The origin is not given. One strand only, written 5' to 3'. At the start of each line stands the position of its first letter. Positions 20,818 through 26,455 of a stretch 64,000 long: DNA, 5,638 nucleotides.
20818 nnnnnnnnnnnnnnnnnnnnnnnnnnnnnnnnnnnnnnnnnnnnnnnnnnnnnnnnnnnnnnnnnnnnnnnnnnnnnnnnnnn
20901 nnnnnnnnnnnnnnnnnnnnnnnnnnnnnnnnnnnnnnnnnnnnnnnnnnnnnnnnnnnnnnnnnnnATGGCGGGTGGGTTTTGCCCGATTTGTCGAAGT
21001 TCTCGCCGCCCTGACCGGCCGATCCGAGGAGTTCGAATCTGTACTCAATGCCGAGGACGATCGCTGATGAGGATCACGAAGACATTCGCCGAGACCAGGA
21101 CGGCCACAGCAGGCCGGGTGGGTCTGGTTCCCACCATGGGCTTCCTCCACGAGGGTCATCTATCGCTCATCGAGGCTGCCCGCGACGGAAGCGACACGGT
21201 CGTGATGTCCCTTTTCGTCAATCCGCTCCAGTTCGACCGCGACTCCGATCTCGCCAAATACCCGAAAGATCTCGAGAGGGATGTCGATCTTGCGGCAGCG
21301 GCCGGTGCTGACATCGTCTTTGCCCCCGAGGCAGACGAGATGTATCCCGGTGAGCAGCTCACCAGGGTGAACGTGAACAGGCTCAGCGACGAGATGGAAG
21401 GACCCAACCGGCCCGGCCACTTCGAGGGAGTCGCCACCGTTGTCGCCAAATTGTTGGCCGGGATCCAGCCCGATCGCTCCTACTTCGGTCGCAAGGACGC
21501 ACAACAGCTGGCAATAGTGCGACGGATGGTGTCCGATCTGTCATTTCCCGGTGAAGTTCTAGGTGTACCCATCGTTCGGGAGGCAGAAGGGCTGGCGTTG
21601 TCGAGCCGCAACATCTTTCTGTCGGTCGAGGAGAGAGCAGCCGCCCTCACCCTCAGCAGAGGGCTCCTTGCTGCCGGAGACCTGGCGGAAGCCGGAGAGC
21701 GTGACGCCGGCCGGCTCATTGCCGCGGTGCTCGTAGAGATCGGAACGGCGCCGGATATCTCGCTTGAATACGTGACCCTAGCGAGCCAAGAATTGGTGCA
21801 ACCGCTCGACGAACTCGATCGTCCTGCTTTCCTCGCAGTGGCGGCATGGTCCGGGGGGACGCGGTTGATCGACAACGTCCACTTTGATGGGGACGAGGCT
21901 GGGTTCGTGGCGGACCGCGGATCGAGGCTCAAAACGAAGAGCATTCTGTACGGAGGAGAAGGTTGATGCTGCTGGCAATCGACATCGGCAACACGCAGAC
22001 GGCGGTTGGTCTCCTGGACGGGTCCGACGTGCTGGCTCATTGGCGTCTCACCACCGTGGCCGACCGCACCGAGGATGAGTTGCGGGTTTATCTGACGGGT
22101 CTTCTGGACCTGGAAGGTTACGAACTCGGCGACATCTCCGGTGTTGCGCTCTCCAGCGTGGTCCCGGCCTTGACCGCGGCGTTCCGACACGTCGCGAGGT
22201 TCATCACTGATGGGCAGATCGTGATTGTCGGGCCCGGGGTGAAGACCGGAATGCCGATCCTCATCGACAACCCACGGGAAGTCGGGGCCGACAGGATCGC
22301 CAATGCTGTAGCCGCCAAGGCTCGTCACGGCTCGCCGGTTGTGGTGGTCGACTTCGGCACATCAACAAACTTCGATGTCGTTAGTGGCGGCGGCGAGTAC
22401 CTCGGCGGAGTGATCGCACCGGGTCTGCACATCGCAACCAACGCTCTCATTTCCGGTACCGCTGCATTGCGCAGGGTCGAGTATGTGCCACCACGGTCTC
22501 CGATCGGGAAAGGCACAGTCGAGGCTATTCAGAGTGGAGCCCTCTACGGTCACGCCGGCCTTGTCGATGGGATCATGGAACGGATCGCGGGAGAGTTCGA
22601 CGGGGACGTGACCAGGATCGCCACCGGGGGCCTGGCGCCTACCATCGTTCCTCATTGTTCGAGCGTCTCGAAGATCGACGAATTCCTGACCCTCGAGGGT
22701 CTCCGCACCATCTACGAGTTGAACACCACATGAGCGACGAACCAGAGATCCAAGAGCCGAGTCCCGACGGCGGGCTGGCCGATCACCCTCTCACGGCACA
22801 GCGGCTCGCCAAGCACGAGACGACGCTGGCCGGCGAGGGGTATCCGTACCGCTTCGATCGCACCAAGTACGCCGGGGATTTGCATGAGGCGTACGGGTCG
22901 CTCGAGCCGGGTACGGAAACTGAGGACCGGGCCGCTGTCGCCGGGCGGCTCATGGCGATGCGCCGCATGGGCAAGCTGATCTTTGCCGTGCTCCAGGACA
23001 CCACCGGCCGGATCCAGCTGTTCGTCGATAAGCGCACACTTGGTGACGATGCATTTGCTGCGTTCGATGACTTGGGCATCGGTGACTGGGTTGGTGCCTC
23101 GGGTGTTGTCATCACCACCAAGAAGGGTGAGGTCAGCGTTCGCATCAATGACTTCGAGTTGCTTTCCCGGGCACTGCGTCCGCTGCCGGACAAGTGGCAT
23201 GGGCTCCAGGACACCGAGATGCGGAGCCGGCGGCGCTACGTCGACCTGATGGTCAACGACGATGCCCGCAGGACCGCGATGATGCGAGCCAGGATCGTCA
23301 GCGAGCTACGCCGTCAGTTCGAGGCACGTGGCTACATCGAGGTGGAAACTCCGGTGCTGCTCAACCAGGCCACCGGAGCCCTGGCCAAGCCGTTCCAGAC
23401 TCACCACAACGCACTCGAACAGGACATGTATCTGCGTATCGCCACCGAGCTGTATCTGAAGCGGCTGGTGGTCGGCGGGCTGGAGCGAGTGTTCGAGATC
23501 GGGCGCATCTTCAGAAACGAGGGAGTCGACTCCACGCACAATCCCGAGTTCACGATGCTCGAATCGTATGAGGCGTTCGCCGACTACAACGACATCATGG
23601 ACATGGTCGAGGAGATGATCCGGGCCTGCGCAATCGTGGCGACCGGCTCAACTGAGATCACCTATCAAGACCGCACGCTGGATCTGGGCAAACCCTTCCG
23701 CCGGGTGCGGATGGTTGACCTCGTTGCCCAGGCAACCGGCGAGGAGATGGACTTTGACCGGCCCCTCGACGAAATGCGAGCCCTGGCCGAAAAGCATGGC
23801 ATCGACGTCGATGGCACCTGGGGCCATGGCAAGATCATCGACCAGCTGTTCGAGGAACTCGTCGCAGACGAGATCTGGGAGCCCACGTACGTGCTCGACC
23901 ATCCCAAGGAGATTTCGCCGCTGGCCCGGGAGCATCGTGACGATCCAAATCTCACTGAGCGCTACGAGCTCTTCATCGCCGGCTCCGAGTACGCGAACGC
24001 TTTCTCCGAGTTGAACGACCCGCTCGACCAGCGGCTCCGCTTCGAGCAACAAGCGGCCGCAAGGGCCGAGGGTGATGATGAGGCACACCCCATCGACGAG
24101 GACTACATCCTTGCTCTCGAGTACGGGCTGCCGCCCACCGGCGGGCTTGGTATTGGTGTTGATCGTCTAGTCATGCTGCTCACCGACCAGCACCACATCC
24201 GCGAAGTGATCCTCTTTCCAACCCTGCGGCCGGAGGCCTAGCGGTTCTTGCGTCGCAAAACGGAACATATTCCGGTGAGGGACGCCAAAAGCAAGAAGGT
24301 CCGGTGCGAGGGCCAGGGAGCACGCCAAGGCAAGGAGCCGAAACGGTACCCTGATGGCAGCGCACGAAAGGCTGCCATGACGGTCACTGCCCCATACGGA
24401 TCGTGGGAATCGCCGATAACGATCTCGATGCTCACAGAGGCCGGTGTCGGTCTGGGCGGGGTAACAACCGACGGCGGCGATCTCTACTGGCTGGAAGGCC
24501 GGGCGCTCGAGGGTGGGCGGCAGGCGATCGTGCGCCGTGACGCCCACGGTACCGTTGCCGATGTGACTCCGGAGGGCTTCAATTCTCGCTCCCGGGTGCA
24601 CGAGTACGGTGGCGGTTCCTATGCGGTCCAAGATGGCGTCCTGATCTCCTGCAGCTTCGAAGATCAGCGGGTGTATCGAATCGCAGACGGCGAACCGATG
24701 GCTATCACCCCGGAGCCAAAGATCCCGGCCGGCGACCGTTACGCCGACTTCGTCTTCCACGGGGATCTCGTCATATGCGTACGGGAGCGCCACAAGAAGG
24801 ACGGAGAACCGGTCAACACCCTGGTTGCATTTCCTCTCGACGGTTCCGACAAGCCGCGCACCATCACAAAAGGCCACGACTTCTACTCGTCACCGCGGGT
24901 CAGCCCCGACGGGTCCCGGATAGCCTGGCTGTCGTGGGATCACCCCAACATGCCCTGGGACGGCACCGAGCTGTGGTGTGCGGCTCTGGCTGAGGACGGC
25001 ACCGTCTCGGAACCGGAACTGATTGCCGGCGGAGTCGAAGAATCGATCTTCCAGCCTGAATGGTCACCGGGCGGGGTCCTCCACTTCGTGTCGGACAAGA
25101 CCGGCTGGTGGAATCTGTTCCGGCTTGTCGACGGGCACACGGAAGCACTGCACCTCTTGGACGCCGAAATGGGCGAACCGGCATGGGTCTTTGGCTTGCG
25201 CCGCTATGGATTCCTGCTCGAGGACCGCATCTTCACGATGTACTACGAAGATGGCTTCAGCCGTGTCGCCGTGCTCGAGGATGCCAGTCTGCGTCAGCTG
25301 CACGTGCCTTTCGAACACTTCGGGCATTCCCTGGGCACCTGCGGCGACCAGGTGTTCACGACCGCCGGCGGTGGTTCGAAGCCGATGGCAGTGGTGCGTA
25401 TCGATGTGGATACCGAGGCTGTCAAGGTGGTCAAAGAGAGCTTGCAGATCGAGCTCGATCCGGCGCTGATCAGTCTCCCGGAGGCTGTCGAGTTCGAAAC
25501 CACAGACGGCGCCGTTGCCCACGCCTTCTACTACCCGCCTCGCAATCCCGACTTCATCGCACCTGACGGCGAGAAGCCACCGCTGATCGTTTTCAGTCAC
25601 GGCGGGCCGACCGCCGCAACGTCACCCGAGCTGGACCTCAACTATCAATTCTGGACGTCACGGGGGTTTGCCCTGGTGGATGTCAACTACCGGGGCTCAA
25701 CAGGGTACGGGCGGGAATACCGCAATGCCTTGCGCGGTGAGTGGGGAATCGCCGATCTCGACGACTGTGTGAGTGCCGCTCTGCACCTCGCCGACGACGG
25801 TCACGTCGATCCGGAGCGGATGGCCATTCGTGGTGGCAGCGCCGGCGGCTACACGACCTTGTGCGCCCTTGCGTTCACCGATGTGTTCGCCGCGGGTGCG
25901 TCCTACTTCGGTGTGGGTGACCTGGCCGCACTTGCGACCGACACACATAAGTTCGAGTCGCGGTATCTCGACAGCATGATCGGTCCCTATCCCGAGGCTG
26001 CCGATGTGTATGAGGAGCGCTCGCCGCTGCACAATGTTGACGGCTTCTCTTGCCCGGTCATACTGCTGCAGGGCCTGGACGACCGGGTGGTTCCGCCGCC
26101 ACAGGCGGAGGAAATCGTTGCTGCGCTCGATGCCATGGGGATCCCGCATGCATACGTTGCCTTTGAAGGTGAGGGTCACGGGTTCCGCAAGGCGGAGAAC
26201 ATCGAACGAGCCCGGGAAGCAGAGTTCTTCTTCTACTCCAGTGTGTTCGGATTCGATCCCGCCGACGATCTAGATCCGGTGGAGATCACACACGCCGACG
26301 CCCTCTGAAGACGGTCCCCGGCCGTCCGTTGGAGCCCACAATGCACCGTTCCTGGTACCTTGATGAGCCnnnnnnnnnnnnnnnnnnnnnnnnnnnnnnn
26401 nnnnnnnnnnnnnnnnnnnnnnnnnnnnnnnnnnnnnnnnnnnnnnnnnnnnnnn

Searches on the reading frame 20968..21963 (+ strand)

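Call 37: search_protein_families(library=pfam, proteins=[window:20968-21963:+], max_evalue=0.00001)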
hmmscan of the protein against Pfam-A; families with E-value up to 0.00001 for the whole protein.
window:20968-21963:+ (332 aa): 1 family
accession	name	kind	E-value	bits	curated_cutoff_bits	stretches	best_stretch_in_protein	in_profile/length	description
PF02569.21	Pantoate_ligase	-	4e-93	311.9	20.7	1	38-304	11-267/268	Pantoate-beta-alanine ligase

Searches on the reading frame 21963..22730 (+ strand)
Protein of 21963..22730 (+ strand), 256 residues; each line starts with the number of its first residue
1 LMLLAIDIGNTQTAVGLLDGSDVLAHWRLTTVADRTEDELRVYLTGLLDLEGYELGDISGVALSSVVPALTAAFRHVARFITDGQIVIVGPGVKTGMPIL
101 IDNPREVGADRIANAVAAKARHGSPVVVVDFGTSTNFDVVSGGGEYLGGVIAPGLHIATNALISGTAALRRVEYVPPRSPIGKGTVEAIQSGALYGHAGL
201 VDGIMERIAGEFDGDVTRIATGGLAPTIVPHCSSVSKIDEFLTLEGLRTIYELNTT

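Call 8: search_protein_families(library=pfam, proteins=[window:21963-22730:+], max_evalue=0.001)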
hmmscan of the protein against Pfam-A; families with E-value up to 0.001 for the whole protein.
window:21963-22730:+ (256 aa): 1 family
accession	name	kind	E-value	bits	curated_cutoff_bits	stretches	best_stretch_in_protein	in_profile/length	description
PF03309.20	Pan_kinase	-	2.4e-66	223.9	24.7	1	3-207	1-205/205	Type III pantothenate kinase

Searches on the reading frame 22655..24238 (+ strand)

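Call 8: search_protein_families(library=pfam, proteins=[window:22655-24238:+], max_evalue=0.001)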
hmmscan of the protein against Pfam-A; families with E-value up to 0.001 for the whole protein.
window:22655-24238:+ (528 aa): 3 families
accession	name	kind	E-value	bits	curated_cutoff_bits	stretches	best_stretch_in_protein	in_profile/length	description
PF00152.25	tRNA-synt_2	-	5.5e-89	298.7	25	1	187-524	2-307/308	tRNA synthetases class II (D, K and N)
PF01336.31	tRNA_anti-codon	-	1.2e-16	60.8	27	1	95-170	3-75/75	OB-fold nucleic acid binding domain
PF01409.25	tRNA-synt_2d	-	1.6e-06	28.2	19.8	0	278-305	104-131/246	tRNA synthetases class II core domain (F)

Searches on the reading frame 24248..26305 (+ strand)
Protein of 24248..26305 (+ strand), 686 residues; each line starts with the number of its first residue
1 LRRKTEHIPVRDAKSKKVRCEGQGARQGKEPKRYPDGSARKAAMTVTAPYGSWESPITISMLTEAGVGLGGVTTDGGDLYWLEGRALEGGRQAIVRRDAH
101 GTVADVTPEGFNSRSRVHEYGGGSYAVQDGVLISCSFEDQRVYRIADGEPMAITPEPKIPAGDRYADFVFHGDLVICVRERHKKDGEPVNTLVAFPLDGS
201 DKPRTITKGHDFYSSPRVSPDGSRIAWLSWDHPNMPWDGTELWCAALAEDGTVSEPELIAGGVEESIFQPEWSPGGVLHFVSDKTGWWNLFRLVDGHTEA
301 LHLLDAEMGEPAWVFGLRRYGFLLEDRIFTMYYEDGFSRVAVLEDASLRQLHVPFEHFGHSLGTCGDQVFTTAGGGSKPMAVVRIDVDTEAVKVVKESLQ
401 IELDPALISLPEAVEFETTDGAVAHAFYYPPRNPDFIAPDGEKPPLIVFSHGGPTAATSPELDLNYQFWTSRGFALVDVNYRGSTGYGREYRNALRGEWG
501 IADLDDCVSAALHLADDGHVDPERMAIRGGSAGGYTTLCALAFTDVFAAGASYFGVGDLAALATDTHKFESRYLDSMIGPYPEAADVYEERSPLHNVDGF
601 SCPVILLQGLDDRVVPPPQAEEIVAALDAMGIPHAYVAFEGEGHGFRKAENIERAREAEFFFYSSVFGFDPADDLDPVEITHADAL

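Call 8: search_protein_families(library=pfam, proteins=[window:24248-26305:+], max_evalue=0.001)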
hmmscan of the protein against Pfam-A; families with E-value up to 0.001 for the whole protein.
window:24248-26305:+ (686 aa): 3 families
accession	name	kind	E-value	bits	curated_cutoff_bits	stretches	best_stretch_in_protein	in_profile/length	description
PF00326.27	Peptidase_S9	-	3.4e-49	167.7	22.6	1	461-668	2-211/213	Prolyl oligopeptidase family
PF20434.5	BD-FAE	-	4.5e-11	43.1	26.8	1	442-627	11-215/215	BD-FAE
PF01738.24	DLH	-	1.1e-06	28.8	21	1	509-652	83-194/217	Dienelactone hydrolase family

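Call 62: search_protein_families(library=ncbifam, proteins=[window:24377-26305:+], max_evalue=0.00001)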
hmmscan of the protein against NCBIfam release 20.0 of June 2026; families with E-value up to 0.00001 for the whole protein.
window:24377-26305:+ (643 aa): 5 families
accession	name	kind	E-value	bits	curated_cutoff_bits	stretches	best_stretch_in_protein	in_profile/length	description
NF053518.1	DipepPtdsDpp5Prph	equivalog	3.3e-20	72.2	900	1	322-608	350-638/655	dipeptidyl-peptidase Dpp5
NF050058.1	e_dPHAscl_type1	hypoth_equivalog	2e-10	40.6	150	1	385-585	13-205/276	extracellular catalytic domain type 1 short-chain-length polyhydroxyalkanoate depolymerase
NF033523.0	lasso_peptidase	equivalog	8.9e-10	37.9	400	1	468-601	482-614/638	Atxe2 family lasso peptide isopeptidase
NF052354.1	EstLipQMycob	equivalog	1.8e-07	30.2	700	1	472-590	231-362/418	esterase LipQ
NF007857.0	PRK10566.1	equivalog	1.9e-06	27.9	201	1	460-593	87-221/249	esterase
